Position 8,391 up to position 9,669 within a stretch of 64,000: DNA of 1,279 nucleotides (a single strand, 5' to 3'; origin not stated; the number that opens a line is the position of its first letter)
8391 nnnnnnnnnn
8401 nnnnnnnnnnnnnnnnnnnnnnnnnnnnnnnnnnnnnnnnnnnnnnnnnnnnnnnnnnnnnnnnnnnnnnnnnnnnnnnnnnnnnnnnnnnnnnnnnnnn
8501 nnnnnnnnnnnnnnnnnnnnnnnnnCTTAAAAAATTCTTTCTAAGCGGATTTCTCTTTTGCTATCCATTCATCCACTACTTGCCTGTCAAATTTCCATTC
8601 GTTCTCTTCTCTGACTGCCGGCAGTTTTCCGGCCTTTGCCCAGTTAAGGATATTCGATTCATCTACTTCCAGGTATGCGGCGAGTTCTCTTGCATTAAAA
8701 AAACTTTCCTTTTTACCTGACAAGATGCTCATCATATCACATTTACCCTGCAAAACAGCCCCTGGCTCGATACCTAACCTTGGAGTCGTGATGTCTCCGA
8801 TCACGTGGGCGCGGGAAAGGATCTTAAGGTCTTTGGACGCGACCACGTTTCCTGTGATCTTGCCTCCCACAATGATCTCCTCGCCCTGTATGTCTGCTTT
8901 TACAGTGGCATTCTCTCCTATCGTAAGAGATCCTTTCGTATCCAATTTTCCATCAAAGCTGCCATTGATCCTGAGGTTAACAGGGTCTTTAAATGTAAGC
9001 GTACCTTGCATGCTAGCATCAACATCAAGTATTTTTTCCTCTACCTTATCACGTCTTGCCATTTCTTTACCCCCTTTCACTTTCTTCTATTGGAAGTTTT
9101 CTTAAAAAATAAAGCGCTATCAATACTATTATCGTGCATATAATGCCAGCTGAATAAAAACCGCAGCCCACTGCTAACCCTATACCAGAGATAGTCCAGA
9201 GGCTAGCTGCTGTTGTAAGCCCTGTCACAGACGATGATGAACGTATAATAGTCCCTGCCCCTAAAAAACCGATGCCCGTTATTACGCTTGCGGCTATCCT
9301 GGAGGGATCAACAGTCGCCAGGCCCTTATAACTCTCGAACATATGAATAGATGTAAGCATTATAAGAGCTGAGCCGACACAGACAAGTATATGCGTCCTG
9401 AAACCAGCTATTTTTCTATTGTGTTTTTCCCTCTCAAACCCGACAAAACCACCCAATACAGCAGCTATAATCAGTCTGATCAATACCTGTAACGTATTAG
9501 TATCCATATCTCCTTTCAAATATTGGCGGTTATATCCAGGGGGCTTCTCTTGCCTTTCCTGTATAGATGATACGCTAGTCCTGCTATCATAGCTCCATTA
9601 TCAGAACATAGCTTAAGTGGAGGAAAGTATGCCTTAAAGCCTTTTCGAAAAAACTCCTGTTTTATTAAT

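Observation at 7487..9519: Bactofilin fused to a DNA-binding HTH, next to a membrane-anchored paralogous HTH, LarB and MgtC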

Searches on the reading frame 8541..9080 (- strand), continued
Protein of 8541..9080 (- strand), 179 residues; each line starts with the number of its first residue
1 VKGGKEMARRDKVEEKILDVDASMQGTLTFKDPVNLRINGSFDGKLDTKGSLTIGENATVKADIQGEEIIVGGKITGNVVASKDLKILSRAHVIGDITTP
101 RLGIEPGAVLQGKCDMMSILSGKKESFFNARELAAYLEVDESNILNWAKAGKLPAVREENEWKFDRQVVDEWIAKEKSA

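Call 26: fold_search(model_id=the predicted structure, library=pdb)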
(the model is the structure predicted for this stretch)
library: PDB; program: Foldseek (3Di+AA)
matches with E <= 10: 639; with E <= 0.001: 0
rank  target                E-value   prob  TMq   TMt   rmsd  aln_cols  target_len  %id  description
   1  6ama_B                3.1e-02  1.00  0.26  0.76   1.3        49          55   28  Structure of S. coelicolor/S. venezuelae BldC-smeA-ssfA complex to 3.09 Angstrom (released 2018-03-28)
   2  6ama_H                3.4e-02  1.00  0.27  0.78   1.8        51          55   29  Structure of S. coelicolor/S. venezuelae BldC-smeA-ssfA complex to 3.09 Angstrom (released 2018-03-28)
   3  5i44_A                4.5e-02  1.00  0.27  0.63   2.2        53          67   28  Structure of RacA-DNA complex; P21 form (released 2016-05-04)
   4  6ria_1                6.2e-02  1.00  0.48  0.89   1.5        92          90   16  Bactofilin from Thermus thermophilus, F105R mutant crystal structure (released 2019-07-17)
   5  2n3d_MODEL_1_A        6.9e-02  1.00  0.41  0.65   4.8       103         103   28  Atomic structure of the cytoskeletal bactofilin BacA revealed by solid-state NMR (released 2015-12-16)
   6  8axg_BBB              6.9e-02  0.80  0.25  0.10  10.6       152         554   12  Crystal structure of Fusobacterium nucleatum fusolisin protease (released 2023-09-13)
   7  6amk_B                7.6e-02  1.00  0.26  0.82   1.3        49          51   28  Structure of Streptomyces venezuelae BldC-whiI opt complex (released 2018-03-28)
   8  6ama_P                8.1e-02  1.00  0.27  0.76   2.4        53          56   28  Structure of S. coelicolor/S. venezuelae BldC-smeA-ssfA complex to 3.09 Angstrom (released 2018-03-28)
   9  6ama_A                1.0e-01  1.00  0.27  0.79   1.9        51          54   29  Structure of S. coelicolor/S. venezuelae BldC-smeA-ssfA complex to 3.09 Angstrom (released 2018-03-28)
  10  7lwr_A                1.0e-01  1.00  0.25  0.70   2.5        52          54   29  Structural and Biochemical Insight into Assembly of Molecular Motors Involved in Viral DNA Packaging (released 2022-03-09)
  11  6ama_Y                1.1e-01  1.00  0.27  0.74   2.6        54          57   26  Structure of S. coelicolor/S. venezuelae BldC-smeA-ssfA complex to 3.09 Angstrom (released 2018-03-28)
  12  8axg_CCC              1.1e-01  0.30  0.20  0.08  12.2       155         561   13  Crystal structure of Fusobacterium nucleatum fusolisin protease (released 2023-09-13)
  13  6hn7_B                1.2e-01  1.00  0.28  0.63   1.5        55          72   27  Hijacking the Hijackers: Escherichia coli Pathogenicity Islands Redirect Helper Phage Packaging for Their Own Benefit. (released 2019-07-31)
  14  5i44_G                1.4e-01  1.00  0.24  0.53   3.6        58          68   28  Structure of RacA-DNA complex; P21 form (released 2016-05-04)
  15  6amk_A                1.7e-01  1.00  0.27  0.82   1.2        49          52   28  Structure of Streptomyces venezuelae BldC-whiI opt complex (released 2018-03-28)
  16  6rib_A                1.8e-01  1.00  0.53  0.89   1.3       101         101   20  Cryo-EM reconstruction of Thermus thermophilus bactofilin double helical filaments (released 2019-07-17)
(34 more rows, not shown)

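Call 34: list_cluster_members(proteins=[P0174, P0144, P0140, P0130, P0128, P0121, P0331])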
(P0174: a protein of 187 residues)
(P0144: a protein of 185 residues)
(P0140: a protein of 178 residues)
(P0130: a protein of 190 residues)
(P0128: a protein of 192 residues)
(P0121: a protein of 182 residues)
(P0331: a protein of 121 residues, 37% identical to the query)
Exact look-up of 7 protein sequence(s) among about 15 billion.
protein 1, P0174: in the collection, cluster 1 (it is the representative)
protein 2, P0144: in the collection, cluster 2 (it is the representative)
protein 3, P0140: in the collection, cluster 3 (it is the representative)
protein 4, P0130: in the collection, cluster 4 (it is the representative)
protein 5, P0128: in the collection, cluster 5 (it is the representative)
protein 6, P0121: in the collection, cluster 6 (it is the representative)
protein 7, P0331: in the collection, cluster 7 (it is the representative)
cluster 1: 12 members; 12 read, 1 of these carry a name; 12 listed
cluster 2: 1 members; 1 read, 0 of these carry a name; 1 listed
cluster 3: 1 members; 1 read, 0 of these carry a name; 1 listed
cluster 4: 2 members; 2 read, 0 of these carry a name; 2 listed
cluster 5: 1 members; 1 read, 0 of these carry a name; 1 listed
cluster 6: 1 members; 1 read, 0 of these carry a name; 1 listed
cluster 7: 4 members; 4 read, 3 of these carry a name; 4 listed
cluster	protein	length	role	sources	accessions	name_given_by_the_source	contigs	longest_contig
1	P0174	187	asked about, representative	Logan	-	-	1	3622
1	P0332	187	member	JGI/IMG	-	cytoskeletal protein CcmA (bactofilin family)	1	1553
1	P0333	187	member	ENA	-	-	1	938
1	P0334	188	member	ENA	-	-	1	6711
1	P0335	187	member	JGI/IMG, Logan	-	-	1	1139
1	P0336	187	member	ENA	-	-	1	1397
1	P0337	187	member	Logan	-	-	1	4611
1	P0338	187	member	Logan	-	-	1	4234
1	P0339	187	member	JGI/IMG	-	-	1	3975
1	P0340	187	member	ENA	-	-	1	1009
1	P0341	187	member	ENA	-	-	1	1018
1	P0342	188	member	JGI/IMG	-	-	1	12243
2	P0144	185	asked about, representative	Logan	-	-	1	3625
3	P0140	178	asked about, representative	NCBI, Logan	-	-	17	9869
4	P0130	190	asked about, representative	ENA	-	-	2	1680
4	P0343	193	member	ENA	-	-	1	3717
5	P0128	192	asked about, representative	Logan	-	-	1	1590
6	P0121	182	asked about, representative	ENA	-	-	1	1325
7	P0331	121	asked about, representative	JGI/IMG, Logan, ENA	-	excisionase family DNA binding protein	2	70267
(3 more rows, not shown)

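Call 36: find_encoding_contigs(protein=P0140, flank=5000, max_places=3)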
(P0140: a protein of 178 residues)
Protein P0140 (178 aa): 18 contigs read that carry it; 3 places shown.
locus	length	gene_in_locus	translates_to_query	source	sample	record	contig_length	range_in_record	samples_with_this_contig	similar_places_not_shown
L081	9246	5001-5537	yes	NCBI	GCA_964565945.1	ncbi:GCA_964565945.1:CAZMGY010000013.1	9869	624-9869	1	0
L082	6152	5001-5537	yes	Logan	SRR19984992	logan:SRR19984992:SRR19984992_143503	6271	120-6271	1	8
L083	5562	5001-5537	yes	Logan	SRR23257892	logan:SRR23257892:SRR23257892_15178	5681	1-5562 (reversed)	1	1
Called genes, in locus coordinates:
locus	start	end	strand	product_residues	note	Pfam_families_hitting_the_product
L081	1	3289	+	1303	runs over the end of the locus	?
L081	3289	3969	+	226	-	PF05036:SPOR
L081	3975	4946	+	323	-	PF07719:TPR_2 (weak), PF00515:TPR_1 (weak), PF00595:PDZ (weak), PF13180:PDZ_2 (faint), PF17820:PDZ_6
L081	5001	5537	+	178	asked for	PF04519:Bactofilin, PF12728:HTH_17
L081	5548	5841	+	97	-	PF12728:HTH_17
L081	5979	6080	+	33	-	-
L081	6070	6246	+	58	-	-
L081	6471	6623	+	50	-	-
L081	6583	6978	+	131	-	-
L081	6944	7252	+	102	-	-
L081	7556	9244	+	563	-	?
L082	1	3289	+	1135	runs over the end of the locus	?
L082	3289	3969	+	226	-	PF05036:SPOR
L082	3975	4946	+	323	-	PF07719:TPR_2 (weak), PF00515:TPR_1 (weak), PF00595:PDZ (weak), PF13180:PDZ_2 (faint), PF17820:PDZ_6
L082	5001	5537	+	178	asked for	PF04519:Bactofilin, PF12728:HTH_17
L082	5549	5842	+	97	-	PF12728:HTH_17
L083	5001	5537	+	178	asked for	PF04519:Bactofilin, PF12728:HTH_17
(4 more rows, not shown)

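Call 39: find_encoding_contigs(protein=P0342, flank=5000, max_places=2)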
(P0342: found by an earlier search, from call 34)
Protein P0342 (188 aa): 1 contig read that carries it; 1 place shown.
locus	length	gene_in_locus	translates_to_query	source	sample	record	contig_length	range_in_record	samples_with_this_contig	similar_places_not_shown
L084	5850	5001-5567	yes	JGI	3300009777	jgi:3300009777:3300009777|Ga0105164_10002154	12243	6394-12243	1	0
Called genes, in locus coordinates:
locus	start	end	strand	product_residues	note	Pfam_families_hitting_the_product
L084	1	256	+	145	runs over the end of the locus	-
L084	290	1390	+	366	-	PF25216:Volactin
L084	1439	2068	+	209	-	-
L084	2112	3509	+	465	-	PF00142:Fer4_NifH (weak), PF01656:CbiA, PF06564:CBP_BcsQ, PF09140:MipZ (faint), PF10609:ParA (faint), PF13614:AAA_31, PF16561:AMPK1_CBM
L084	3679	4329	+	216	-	-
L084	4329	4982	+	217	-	-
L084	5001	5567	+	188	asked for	PF04519:Bactofilin, PF12728:HTH_17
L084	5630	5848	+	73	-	?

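Call 40: find_encoding_contigs(protein=P0144, flank=5000, max_places=2)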
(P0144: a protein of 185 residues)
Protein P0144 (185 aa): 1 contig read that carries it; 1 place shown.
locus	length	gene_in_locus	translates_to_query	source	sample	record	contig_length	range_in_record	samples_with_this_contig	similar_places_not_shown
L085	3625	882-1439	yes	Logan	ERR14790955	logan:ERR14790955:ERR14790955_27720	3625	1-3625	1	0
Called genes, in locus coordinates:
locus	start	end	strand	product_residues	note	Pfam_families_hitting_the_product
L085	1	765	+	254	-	?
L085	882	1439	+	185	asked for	PF04519:Bactofilin, PF12728:HTH_17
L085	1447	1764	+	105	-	PF12728:HTH_17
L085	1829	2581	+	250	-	PF00731:AIRC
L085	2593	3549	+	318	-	PF13472:Lipase_GDSL_2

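Call 41: find_encoding_contigs(protein=P0343, flank=5000, max_places=2)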
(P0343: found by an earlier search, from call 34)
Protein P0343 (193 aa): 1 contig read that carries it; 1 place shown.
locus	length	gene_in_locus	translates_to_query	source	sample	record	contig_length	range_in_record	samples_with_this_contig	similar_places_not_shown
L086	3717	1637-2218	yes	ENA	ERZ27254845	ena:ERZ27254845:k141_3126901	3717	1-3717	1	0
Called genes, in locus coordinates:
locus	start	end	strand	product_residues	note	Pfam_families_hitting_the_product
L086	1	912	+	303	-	?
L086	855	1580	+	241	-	PF02308:MgtC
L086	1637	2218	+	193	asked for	PF04519:Bactofilin, PF12728:HTH_17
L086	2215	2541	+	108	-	PF12728:HTH_17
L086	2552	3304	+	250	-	PF00731:AIRC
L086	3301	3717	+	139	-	?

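Call 45: search_protein_families(library=pfam, proteins=[L084:290-1390:+, L084:1439-2068:+, L084:2112-3509:+, L084:3679-4329:+, L084:4329-4982:+, L081:3289-3969:+, L081:3975-4946:+, L085:1-765:+], max_evalue=0.01)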
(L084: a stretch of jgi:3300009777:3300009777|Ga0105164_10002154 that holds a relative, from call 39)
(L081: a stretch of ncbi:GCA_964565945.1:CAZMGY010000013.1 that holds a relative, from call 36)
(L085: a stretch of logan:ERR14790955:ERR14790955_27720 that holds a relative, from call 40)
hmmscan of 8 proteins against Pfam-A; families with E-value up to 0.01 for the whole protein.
L084:290-1390:+ (366 aa): 1 family
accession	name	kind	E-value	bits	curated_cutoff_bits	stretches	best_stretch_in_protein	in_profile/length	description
PF25216.1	Volactin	-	2e-91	307.2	35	1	15-335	3-321/321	Volactin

L084:1439-2068:+ (209 aa): 0 families

L084:2112-3509:+ (465 aa): 9 families
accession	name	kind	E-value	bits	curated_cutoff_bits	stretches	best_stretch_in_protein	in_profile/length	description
PF13614.12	AAA_31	-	2.1e-50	171.6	27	1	3-179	3-176/177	AAA domain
PF01656.29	CbiA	-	1.9e-19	70.3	25.4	1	4-230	1-125/125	CobQ/CobB/MinD/ParA nucleotide binding domain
PF06564.18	CBP_BcsQ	-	1.2e-11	45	21.3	1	1-248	1-231/234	Cellulose biosynthesis protein BcsQ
PF09140.17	MipZ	-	3.1e-09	37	20.7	1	4-44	3-43/262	ATPase MipZ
PF16561.11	AMPK1_CBM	-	5.4e-08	33.4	26.8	1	385-449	3-64/85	Glycogen recognition site of AMP-activated protein kinase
PF10609.15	ParA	-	4.1e-07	30.1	27.1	1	3-40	5-42/246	NUBPL iron-transfer P-loop NTPase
PF00142.24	Fer4_NifH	-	1.4e-06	28.4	25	1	9-77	7-74/271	4Fe-4S iron sulfur cluster binding proteins, NifH/frxC family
PF02374.21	ArsA_ATPase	-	6.7e-05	22.7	24.3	1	10-44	9-42/305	Anion-transporting ATPase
PF02922.24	CBM_48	-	0.00025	21.8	22.4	1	383-442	11-72/83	Carbohydrate-binding module 48 (Isoamylase N-terminal domain)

L084:3679-4329:+ (216 aa): 0 families

L084:4329-4982:+ (217 aa): 0 families

L081:3289-3969:+ (226 aa): 1 family
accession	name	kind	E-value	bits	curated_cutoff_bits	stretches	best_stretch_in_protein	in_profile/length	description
PF05036.18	SPOR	-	2.8e-13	50.4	21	1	149-224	3-76/76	SPOR domain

L081:3975-4946:+ (323 aa): 10 families
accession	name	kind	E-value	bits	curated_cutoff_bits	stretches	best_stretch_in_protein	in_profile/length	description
PF17820.7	PDZ_6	-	2.1e-19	69.5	27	2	176-231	1-54/54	PDZ domain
PF00595.29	PDZ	-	5.3e-11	43.2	23.2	1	162-229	10-80/81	PDZ domain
PF13180.12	PDZ_2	-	5.5e-11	43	27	2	164-232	3-70/80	PDZ domain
PF07719.23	TPR_2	-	5.5e-07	29.7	27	1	73-102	4-33/34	Tetratricopeptide repeat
PF00515.34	TPR_1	-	1e-06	28.7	27.8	1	77-102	8-33/34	Tetratricopeptide repeat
PF13181.12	TPR_8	-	0.0004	20.8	25.7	1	75-102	6-33/34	Tetratricopeptide repeat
PF13414.12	TPR_11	-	0.00059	19.9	26.8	1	77-103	1-27/42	TPR repeat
PF13428.12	TPR_14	-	0.00097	20.1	23.5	1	73-107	4-38/44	Tetratricopeptide repeat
PF13432.12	TPR_16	-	0.0045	17.8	32.7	1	74-105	1-32/65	Tetratricopeptide repeat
PF13374.12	TPR_10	-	0.0098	16.3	27.5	0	76-99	8-31/42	Tetratricopeptide repeat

L085:1-765:+ (254 aa): 1 family
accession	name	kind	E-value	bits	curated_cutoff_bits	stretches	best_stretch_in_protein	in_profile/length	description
PF02308.21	MgtC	-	1.6e-40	138.7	31.4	1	45-171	1-120/121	MgtC family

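Call 75: search_protein_families(library=padloc, proteins=[window:8541-9062:-], max_evalue=0.01)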
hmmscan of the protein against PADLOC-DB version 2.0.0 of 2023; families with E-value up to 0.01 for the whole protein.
window:8541-9062:- (173 aa): 1 family
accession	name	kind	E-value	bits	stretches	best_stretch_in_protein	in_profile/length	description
PDLC04133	mad1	-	1e-09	36.5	1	119-172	3-56/60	mads_1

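Call 76: search_protein_families(library=phrogs, proteins=[window:8541-9062:-], max_evalue=0.01)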
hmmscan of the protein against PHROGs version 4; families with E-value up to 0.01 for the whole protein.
window:8541-9062:- (173 aa): 6 families
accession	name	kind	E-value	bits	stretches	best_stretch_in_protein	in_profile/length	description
phrog_66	-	integration and excision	1.5e-08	35.7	1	115-171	87-144/412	excisionase and transcriptional regulator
phrog_57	-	head and packaging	9e-07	29.9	1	117-171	8-63/199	terminase small subunit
phrog_7338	-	unknown function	0.00039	21.6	1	117-171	26-81/87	-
phrog_6401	-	DNA, RNA and nucleotide metabolism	0.00097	20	1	122-171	10-60/64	DNA binding protein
phrog_25665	-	integration and excision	0.001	20.2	1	118-170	22-74/93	excisionase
phrog_2907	-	integration and excision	0.0043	18.5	1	118-161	3-48/117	excisionase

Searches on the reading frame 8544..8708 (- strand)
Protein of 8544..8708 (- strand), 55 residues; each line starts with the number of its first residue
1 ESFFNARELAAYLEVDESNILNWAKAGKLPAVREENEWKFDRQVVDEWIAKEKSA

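Call 53: search_solved_structures(query=A2, max_evalue=10, show_alignments=5)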
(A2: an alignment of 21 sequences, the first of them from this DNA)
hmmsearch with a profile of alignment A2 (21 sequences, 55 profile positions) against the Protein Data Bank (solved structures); distinct sequences matched with E-value up to 10: 12.
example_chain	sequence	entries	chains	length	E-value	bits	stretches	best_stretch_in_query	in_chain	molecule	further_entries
5w8y_A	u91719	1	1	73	0.019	17.7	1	5-31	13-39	protein XPH1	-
3bd1_A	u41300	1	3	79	0.03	17.1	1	5-32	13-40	Cro protein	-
6ama_A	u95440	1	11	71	0.067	16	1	4-33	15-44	Putative DNA-binding protein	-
6amk_A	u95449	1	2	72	0.068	15.9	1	4-33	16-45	Putative DNA-binding protein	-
1aw9_A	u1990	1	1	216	0.24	14.2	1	27-51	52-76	GLUTATHIONE S-TRANSFERASE III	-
5i41_B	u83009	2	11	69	0.47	13.3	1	3-35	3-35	Chromosome-anchoring protein RacA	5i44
1bx9_A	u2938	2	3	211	0.49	13.2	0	27-51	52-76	GLUTATHIONE S-TRANSFERASE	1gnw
5a4u_A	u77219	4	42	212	0.5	13.2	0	27-51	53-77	GLUTATHIONE S-TRANSFERASE F2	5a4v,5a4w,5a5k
8eml_B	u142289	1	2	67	0.58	12.9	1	8-36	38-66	GS homeobox 2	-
4j2n_A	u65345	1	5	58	0.63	12.8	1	6-35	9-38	Gp37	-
3nrw_A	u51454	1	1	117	0.69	12.7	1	20-42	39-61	Phage integrase/site-specific recombinase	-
5im3_A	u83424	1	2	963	1.3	11.8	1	10-25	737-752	Ribonucleoside-diphosphate reductase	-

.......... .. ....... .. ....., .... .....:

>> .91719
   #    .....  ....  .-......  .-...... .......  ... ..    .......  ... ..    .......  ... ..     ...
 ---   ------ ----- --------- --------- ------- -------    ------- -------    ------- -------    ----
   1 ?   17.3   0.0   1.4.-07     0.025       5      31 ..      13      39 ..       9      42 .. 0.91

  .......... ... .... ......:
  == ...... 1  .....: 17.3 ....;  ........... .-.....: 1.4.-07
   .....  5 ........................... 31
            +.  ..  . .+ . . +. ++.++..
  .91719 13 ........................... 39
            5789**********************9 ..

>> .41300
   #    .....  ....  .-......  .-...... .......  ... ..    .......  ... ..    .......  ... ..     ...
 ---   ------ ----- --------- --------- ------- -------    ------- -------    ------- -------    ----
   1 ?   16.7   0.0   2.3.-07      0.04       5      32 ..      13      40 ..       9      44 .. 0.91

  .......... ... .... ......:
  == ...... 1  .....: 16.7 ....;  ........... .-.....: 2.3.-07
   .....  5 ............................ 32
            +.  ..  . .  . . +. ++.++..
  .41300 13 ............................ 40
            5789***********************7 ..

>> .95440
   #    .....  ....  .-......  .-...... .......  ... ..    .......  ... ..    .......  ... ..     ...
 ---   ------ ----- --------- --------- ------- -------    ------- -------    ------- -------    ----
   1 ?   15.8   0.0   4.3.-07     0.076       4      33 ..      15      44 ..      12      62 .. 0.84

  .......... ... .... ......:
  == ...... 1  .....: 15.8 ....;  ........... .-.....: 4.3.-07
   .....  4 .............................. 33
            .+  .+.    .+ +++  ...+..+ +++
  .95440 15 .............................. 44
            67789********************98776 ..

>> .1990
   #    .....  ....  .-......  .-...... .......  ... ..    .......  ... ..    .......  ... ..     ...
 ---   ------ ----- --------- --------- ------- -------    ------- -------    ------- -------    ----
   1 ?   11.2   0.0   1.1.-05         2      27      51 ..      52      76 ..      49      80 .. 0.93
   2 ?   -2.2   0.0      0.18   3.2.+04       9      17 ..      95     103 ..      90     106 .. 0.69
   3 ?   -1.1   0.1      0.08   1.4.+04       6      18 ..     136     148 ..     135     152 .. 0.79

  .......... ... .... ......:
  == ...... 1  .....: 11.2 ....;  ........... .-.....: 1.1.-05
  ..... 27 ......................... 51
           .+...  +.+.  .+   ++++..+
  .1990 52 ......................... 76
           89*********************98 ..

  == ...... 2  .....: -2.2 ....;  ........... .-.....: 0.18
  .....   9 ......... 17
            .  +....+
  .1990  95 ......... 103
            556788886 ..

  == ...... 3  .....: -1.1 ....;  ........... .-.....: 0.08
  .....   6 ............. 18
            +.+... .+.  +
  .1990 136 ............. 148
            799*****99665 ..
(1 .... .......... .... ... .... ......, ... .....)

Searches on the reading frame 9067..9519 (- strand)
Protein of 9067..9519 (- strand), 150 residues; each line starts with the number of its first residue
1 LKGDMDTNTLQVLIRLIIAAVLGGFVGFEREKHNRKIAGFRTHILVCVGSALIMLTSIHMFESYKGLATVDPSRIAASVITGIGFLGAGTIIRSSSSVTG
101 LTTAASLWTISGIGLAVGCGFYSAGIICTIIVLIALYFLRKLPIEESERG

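Call 3: search_protein_families(library=pfam, proteins=[window:9067-9519:-], max_evalue=0.1)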
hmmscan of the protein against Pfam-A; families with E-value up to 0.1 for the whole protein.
window:9067-9519:- (150 aa): 2 families
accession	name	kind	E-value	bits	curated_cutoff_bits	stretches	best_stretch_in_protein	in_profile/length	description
PF02308.21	MgtC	-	1.2e-40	139.1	31.4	1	16-142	1-118/121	MgtC family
PF19483.4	DUF6019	-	0.085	13.4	23.6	0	128-141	11-24/63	Family of unknown function (DUF6019)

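Call 4: search_protein_families(library=ncbifam, proteins=[window:9067-9519:-], max_evalue=0.1)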
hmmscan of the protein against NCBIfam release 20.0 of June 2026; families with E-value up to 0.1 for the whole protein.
window:9067-9519:- (150 aa): 2 families
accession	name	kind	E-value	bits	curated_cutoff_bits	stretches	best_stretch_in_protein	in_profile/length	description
NF007431.0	PRK09977.1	equivalog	5.3e-38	130.8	214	1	10-142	3-136/215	MgtC/SapB family protein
NF011912.0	PRK15385.1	equivalog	9.3e-26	90.6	255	1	12-141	10-131/231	MgtC family protein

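Call 75: search_protein_families(library=padloc, proteins=[window:9067-9519:-], max_evalue=0.01)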
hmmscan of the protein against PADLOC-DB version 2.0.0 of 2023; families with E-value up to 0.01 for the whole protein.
window:9067-9519:- (150 aa): 0 families
